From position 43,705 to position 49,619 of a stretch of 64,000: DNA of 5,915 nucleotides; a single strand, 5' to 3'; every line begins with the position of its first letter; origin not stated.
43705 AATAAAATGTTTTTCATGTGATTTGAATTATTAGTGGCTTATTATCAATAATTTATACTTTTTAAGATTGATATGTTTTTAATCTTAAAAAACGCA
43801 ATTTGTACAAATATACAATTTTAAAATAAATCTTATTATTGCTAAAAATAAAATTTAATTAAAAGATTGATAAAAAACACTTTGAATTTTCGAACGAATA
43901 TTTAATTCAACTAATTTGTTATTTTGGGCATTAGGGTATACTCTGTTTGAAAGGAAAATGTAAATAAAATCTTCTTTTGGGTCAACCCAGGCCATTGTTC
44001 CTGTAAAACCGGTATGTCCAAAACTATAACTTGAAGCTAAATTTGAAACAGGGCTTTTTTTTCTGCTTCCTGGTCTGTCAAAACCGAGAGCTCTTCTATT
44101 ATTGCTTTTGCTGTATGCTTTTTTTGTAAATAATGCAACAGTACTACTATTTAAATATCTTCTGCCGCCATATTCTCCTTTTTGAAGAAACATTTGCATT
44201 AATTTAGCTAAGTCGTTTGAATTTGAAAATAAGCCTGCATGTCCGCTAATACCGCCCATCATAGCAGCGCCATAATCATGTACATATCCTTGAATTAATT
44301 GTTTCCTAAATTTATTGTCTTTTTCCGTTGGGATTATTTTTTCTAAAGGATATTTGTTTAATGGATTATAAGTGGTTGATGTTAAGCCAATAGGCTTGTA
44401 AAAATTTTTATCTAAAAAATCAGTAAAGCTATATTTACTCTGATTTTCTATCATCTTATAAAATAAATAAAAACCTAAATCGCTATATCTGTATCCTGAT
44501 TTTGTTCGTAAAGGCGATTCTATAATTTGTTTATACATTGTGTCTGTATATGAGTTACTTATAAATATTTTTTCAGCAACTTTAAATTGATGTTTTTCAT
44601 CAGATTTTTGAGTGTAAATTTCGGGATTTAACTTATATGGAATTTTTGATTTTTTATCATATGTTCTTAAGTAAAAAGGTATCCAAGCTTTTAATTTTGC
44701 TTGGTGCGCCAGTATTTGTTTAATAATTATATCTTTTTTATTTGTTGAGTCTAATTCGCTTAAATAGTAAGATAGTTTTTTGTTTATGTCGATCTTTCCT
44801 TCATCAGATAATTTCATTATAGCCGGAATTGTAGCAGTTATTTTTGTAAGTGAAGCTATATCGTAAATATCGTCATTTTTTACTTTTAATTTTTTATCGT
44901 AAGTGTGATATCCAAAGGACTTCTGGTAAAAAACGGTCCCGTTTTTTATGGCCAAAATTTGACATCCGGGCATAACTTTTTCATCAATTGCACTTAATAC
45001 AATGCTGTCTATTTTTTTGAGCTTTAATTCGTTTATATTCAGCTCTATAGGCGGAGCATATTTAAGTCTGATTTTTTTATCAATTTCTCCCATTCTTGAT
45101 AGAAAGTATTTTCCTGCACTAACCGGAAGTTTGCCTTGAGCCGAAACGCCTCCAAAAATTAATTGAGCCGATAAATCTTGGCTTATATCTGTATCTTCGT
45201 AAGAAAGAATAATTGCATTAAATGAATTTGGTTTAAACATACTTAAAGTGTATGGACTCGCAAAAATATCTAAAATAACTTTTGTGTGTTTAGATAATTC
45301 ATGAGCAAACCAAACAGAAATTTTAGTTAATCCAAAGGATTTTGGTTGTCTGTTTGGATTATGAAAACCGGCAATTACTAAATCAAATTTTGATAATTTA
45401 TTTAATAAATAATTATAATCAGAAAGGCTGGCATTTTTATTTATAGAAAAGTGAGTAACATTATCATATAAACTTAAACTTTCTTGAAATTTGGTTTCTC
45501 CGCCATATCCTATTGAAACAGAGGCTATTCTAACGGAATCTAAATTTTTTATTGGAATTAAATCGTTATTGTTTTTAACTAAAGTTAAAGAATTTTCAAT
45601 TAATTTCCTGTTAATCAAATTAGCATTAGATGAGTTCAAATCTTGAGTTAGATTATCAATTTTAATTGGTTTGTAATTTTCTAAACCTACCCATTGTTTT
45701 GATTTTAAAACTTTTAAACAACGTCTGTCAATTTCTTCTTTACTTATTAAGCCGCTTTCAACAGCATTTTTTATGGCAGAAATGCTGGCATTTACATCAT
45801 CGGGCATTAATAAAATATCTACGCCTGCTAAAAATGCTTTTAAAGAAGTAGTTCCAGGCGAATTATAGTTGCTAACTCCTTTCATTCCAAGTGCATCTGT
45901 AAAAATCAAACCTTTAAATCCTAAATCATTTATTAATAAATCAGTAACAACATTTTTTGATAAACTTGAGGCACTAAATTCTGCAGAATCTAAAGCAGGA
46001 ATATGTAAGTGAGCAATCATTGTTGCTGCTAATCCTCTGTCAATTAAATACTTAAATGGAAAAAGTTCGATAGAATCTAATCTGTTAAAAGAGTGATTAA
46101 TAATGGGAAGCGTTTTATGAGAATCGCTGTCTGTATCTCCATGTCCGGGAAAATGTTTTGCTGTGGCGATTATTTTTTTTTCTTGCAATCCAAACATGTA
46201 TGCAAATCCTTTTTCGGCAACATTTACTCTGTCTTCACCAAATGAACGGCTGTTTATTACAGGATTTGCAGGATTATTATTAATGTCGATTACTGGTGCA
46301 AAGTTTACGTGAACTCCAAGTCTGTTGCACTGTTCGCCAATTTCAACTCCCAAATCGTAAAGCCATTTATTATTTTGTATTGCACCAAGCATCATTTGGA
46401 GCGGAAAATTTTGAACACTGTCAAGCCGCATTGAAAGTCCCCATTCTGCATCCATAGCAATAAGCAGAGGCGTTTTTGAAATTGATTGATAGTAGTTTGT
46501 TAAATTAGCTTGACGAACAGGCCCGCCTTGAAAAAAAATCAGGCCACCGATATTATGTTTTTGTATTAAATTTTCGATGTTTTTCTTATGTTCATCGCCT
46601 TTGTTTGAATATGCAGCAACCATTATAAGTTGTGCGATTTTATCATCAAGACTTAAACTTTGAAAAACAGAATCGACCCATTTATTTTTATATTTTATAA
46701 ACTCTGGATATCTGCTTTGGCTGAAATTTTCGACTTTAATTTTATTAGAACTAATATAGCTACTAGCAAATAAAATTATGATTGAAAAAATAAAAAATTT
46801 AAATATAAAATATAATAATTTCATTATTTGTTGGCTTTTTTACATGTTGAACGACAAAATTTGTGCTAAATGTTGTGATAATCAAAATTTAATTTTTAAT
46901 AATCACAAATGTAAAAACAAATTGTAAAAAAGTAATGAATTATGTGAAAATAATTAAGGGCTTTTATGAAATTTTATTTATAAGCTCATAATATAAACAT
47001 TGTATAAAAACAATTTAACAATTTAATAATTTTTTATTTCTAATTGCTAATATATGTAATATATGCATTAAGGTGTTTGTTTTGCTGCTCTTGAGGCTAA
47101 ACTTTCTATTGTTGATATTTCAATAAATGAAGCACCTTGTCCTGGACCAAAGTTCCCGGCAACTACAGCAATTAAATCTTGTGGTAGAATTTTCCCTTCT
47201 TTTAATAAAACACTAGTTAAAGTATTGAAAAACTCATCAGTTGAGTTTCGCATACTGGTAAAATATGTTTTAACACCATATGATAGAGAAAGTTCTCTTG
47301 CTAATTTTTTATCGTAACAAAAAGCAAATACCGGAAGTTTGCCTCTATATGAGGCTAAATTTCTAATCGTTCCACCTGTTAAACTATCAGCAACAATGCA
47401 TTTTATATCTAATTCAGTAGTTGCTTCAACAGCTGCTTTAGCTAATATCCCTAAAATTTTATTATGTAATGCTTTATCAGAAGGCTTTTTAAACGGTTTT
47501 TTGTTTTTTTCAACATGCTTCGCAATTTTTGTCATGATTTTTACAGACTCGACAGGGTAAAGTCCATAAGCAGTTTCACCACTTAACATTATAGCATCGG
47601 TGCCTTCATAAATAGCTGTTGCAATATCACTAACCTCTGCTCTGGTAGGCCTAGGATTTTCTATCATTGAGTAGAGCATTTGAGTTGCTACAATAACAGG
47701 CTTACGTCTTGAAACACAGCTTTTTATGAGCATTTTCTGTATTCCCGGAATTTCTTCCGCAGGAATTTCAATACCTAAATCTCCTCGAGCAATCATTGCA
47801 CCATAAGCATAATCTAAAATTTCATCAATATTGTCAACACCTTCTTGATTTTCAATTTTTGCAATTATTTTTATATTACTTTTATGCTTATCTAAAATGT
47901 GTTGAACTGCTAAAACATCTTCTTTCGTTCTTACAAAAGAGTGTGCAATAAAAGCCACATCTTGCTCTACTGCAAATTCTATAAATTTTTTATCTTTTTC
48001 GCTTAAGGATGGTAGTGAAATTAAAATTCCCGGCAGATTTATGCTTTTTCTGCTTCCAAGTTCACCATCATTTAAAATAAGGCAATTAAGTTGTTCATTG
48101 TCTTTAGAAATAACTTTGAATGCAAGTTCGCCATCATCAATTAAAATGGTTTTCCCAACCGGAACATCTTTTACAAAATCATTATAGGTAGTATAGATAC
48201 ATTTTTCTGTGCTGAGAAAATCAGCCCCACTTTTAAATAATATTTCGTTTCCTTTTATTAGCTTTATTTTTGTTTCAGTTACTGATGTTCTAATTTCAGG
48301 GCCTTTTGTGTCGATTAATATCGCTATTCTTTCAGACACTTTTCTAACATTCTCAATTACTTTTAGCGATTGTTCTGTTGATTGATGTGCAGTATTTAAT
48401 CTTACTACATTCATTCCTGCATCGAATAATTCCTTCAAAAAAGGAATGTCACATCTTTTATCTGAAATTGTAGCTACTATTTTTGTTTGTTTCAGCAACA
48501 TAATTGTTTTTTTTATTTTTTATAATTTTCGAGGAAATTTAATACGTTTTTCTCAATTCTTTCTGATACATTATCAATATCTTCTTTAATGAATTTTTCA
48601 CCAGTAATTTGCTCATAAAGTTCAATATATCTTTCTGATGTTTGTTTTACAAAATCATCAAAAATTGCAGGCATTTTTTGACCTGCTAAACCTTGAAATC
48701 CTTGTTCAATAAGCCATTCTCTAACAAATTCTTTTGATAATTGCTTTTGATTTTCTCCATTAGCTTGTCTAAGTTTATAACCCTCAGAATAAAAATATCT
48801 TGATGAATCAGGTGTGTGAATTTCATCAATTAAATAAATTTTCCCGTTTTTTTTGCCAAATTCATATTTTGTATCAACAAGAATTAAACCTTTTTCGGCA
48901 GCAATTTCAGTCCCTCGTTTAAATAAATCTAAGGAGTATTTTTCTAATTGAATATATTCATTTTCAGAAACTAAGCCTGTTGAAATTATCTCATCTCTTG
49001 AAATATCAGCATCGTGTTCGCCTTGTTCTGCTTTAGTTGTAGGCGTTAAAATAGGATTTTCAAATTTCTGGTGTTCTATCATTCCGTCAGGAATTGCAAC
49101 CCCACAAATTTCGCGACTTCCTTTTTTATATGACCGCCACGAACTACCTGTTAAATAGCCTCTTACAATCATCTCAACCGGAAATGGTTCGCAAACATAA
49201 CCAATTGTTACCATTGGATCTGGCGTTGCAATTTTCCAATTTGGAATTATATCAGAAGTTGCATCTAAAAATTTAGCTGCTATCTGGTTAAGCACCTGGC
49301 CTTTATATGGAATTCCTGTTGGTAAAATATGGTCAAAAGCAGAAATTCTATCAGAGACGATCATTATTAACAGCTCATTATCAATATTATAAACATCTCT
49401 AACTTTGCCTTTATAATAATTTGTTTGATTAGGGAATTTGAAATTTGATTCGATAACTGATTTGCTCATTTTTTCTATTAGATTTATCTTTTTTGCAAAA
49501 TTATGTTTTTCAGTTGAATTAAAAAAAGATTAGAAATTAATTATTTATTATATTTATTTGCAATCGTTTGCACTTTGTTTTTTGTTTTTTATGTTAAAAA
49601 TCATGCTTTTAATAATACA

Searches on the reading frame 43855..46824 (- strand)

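Call 41: search_protein_families(library=pfam, proteins=[window:43855-46824:-], max_evalue=0.0001)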
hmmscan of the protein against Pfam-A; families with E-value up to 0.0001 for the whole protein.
window:43855-46824:- (989 aa): 2 families
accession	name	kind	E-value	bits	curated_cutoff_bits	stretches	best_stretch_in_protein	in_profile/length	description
PF00933.27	Glyco_hydro_3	-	4.8e-79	266.5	27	1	59-373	2-314/316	Glycosyl hydrolase family 3 N terminal domain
PF00144.29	Beta-lactamase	-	1.1e-38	133.7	27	1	612-968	8-317/329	Beta-lactamase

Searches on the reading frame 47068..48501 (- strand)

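Call 41: search_protein_families(library=pfam, proteins=[window:47068-48501:-], max_evalue=0.0001)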
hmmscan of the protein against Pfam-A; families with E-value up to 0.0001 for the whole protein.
window:47068-48501:- (477 aa): 3 families
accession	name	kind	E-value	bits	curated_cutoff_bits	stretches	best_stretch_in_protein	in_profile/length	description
PF00224.27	PK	-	9.9e-116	386.8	30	1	4-320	2-328/328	Pyruvate kinase, barrel domain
PF02887.21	PK_C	-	6.8e-19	68.5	28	1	354-452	4-103/114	Pyruvate kinase, alpha/beta domain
PF03328.21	HpcH_HpaI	-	4e-06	26.7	25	1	171-299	71-214/221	HpcH/HpaI aldolase/citrate lyase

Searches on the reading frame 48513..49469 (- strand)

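Call 41: search_protein_families(library=pfam, proteins=[window:48513-49469:-], max_evalue=0.0001)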
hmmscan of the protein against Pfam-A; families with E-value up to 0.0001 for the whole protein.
window:48513-49469:- (318 aa): 1 family
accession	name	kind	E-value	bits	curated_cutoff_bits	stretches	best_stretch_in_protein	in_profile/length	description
PF01259.24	SAICAR_synt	-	2.2e-70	237.5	20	1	18-256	2-224/233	SAICAR synthetase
